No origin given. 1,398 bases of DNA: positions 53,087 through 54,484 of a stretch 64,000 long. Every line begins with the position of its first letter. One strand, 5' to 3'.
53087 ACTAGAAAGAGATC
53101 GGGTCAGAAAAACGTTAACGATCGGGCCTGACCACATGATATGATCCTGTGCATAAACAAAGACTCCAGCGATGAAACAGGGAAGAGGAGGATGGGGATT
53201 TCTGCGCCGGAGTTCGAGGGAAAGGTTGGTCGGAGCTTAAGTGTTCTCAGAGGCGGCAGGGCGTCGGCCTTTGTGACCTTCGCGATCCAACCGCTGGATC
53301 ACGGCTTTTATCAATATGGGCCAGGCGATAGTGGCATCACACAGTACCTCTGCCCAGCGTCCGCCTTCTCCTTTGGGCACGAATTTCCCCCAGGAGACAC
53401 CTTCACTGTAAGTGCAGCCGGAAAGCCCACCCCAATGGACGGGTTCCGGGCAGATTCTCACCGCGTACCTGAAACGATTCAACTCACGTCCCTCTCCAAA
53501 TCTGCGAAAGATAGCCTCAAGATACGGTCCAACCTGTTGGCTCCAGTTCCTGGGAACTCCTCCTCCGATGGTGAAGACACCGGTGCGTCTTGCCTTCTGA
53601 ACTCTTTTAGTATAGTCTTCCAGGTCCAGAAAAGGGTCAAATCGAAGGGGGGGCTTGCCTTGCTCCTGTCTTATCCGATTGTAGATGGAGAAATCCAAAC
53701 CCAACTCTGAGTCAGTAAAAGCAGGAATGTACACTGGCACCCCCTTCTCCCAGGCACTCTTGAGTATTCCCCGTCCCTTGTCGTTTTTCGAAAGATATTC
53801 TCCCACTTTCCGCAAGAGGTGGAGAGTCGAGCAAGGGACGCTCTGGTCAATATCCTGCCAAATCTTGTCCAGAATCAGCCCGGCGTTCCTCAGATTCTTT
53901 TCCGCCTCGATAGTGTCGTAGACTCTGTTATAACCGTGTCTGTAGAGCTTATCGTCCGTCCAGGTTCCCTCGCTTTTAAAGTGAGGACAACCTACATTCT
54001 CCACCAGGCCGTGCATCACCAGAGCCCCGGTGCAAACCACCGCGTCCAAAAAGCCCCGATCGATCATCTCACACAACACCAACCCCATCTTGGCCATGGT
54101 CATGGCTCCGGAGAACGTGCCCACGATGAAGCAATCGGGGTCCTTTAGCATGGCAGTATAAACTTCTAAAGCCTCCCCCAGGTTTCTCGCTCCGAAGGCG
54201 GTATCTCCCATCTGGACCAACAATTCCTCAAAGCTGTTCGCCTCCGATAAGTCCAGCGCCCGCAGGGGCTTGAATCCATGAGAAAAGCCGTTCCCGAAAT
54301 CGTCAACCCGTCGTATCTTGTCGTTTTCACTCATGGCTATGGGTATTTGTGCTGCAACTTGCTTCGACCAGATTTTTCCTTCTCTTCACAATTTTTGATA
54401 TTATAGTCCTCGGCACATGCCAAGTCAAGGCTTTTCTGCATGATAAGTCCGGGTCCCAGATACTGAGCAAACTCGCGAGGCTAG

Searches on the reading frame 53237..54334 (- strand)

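Call 65: search_protein_families(library=pfam, proteins=[window:53237-54334:-], max_evalue=0.0001)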
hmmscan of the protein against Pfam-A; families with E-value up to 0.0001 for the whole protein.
window:53237-54334:- (365 aa): 1 family
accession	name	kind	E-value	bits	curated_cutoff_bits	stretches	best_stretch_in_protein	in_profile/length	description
PF01916.23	DS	-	1e-72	245.3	27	1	37-344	1-287/288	Deoxyhypusine synthase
